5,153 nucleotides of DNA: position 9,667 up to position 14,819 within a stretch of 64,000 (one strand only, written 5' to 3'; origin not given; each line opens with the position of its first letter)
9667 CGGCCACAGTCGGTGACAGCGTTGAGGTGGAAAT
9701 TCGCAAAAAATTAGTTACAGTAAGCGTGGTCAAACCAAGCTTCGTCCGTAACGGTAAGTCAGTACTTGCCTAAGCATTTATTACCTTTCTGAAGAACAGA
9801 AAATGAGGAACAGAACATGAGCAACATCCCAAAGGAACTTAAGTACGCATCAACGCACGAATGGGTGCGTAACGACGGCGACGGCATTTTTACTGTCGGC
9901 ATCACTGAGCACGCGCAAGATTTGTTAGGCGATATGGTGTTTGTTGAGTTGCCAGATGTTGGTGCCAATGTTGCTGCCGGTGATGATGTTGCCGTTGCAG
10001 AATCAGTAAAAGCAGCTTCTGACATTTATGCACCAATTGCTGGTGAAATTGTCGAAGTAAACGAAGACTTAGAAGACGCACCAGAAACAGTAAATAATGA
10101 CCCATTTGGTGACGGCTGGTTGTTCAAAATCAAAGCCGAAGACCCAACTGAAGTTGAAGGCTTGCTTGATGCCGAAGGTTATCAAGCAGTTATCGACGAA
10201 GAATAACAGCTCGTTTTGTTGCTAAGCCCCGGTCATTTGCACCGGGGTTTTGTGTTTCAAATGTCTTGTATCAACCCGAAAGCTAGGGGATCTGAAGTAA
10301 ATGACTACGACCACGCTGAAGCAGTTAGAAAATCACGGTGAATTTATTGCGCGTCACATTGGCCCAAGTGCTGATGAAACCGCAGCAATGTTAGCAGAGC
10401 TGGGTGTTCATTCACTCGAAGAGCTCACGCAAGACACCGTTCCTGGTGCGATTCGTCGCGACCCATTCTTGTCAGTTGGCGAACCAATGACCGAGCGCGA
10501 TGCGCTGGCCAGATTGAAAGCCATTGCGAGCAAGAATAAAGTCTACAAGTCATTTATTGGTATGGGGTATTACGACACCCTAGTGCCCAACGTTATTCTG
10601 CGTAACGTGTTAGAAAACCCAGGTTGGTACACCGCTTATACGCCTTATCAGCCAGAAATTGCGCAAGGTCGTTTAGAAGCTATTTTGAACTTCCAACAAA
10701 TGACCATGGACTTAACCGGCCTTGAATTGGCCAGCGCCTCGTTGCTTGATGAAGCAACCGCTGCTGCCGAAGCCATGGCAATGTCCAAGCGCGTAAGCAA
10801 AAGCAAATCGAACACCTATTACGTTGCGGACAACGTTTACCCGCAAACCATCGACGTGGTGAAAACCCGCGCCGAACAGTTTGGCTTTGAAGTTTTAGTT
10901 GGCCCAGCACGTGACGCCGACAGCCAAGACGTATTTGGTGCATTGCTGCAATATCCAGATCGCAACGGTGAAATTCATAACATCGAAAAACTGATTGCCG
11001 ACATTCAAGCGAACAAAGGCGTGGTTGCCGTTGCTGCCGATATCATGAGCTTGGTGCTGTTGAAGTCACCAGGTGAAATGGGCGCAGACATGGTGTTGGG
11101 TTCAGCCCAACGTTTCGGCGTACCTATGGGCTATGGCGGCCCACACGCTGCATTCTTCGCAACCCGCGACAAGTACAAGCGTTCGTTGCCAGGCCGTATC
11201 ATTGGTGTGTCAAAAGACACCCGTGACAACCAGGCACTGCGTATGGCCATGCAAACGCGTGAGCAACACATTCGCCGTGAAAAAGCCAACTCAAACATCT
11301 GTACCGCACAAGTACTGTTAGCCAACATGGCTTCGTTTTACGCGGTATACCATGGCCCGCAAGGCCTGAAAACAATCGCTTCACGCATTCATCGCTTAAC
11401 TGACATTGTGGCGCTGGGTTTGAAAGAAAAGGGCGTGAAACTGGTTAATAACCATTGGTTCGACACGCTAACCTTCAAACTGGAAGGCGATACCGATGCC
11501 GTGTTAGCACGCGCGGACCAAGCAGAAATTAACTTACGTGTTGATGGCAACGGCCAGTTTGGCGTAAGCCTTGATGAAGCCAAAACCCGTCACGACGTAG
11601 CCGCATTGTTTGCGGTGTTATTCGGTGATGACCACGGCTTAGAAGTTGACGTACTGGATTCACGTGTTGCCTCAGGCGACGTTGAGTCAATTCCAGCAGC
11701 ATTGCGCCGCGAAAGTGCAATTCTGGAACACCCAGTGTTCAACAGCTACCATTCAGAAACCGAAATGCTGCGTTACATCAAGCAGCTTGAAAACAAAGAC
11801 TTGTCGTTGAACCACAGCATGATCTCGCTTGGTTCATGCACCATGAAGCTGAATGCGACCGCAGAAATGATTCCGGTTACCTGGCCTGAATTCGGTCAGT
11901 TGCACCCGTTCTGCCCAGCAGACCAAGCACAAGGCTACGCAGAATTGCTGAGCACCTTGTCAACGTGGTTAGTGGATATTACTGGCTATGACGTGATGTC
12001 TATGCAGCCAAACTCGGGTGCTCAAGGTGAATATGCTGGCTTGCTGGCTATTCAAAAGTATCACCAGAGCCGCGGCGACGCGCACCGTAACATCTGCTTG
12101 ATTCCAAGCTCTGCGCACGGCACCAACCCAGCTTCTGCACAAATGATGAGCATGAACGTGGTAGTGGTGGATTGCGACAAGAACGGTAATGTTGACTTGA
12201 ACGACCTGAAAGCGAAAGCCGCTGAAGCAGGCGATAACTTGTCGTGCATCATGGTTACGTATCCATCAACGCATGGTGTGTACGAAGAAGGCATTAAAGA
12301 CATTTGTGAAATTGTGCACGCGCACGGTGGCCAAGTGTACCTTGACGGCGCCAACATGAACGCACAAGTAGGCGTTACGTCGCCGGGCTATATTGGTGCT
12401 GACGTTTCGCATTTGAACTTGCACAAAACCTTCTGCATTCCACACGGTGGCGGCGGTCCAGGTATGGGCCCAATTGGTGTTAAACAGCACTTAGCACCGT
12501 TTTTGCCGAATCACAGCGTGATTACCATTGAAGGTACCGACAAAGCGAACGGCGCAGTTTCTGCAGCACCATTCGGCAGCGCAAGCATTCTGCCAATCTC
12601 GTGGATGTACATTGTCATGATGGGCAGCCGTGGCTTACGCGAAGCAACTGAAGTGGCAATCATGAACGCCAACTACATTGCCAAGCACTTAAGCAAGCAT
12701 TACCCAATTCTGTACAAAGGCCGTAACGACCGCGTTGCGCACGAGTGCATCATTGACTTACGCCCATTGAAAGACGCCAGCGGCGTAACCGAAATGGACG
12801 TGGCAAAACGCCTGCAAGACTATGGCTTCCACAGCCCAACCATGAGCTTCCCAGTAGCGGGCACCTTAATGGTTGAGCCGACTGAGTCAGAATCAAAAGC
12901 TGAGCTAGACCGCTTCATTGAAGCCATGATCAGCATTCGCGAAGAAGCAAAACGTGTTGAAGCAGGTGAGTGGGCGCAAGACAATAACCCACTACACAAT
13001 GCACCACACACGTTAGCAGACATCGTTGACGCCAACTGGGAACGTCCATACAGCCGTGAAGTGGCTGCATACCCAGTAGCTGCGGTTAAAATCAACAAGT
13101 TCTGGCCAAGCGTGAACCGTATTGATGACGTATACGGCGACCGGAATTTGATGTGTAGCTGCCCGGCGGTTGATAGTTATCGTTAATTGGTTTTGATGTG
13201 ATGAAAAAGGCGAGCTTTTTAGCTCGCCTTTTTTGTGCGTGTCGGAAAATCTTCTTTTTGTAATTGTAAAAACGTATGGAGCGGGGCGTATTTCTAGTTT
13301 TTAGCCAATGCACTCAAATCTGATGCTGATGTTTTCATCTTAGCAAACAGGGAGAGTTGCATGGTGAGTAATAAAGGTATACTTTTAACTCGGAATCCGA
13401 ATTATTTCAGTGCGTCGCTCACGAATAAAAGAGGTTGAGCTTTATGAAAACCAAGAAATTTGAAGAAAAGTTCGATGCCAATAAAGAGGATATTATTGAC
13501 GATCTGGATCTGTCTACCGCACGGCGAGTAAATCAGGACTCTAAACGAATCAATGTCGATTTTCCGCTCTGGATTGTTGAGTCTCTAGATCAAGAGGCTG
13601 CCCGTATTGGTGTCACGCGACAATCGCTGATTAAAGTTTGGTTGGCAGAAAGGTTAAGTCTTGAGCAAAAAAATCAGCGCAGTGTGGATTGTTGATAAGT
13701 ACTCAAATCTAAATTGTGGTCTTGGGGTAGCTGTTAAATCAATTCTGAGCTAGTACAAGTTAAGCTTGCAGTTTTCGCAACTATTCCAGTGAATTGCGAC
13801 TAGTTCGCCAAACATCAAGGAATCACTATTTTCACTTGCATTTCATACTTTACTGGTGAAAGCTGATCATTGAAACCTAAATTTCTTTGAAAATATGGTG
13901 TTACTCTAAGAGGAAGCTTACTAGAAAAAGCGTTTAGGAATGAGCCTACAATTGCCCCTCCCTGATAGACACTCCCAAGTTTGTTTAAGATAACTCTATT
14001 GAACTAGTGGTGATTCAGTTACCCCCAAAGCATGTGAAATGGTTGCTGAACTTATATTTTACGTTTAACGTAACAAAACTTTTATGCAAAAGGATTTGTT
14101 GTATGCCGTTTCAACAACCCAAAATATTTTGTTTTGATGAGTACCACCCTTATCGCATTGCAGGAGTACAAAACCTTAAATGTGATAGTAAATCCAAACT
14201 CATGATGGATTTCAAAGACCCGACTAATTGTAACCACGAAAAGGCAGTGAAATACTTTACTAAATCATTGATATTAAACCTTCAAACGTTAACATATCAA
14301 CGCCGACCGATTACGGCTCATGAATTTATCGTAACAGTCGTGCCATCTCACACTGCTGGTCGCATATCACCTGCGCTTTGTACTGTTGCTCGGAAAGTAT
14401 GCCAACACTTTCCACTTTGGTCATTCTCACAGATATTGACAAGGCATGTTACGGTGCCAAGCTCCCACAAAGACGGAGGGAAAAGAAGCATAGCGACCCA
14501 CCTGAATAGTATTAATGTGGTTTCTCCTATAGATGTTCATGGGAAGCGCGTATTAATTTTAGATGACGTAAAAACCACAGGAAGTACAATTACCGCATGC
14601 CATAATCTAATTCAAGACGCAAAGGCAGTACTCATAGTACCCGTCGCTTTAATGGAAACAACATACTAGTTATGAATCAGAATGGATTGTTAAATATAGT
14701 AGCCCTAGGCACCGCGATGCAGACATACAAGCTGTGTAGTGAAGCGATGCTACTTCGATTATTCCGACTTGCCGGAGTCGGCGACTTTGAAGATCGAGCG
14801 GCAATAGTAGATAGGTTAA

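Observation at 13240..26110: About 12.9-kb integrase-less, AT-rich defence-type island wedged between gcvP and the HDAC gene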

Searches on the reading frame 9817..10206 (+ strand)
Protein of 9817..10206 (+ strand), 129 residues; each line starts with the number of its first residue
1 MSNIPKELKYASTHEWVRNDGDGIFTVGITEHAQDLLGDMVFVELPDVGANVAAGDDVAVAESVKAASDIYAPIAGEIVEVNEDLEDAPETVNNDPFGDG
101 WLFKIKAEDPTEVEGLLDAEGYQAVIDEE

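Call 18: find_encoding_contigs(protein=window:9817-10206:+, flank=10000, max_places=10)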
Protein window:9817-10206:+ (129 aa): 6 contigs read that carry it; 5 places shown.
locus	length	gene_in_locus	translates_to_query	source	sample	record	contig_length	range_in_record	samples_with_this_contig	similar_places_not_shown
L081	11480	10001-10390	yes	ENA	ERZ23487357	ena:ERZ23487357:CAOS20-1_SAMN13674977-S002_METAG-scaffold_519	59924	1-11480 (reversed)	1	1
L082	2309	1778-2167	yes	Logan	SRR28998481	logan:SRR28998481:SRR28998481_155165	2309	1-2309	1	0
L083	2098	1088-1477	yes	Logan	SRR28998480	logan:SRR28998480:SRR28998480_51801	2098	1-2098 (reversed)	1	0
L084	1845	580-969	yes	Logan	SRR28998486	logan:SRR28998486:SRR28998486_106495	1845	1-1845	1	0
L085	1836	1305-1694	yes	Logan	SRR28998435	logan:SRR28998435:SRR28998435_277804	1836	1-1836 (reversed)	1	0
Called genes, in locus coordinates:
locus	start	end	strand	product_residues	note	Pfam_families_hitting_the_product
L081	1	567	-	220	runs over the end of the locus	PF06026:Rib_5-P_isom_A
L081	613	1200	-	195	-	PF01812:5-FTHF_cyc-lig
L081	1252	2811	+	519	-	PF01979:Amidohydro_1 (weak), PF07969:Amidohydro_3, PF01979:Amidohydro_1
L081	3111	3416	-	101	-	PF05164:ZapA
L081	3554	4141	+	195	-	PF03695:UPF0149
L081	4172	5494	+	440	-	PF05195:AMP_N, PF00557:Peptidase_M24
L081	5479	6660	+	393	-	PF01494:FAD_binding_3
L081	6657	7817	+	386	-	PF00070:Pyr_redox (weak), PF01266:DAO (weak), PF01494:FAD_binding_3, PF03486:HI0933_like (faint), PF07992:Pyr_redox_2 (weak), PF13450:NAD_binding_8 (weak), PF04820:Trp_halogenase (weak)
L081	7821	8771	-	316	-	PF00126:HTH_1, PF03466:LysR_substrate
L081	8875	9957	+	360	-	PF01571:GCV_T, PF08669:GCV_T_C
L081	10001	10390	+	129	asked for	PF01597:GCV_H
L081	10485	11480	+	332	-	?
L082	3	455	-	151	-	?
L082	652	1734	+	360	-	PF01571:GCV_T, PF08669:GCV_T_C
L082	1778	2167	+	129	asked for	PF01597:GCV_H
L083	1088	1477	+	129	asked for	PF01597:GCV_H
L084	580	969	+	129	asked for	PF01597:GCV_H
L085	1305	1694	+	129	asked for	PF01597:GCV_H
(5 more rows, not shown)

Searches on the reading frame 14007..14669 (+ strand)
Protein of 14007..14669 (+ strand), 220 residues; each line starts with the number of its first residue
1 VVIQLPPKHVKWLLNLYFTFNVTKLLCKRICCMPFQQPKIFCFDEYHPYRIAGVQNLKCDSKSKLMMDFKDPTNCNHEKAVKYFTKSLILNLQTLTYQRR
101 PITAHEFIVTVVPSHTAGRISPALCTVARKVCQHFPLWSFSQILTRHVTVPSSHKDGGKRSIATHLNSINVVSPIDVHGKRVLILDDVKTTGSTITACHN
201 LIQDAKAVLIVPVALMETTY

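Call 4: search_protein_families(library=pfam, max_evalue=0.01, proteins=[window:14007-14669:+])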
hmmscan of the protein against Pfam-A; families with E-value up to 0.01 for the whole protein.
window:14007-14669:+ (220 aa): 1 family
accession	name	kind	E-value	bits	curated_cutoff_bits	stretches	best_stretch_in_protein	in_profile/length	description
PF00156.33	Pribosyltran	-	0.00013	21.8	26.3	1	169-207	79-115/158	Phosphoribosyl transferase domain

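Call 5: search_protein_families(library=padloc, max_evalue=0.01, proteins=[window:14007-14669:+])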
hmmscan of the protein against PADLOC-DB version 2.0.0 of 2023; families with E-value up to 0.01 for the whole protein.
window:14007-14669:+ (220 aa): 2 families
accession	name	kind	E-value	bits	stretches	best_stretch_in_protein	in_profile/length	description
PDLC03962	ShosT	-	1.7e-18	65.4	1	46-216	30-209/237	-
PDLC03928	PsyrT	-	1.8e-08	31.2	1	78-219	547-685/689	-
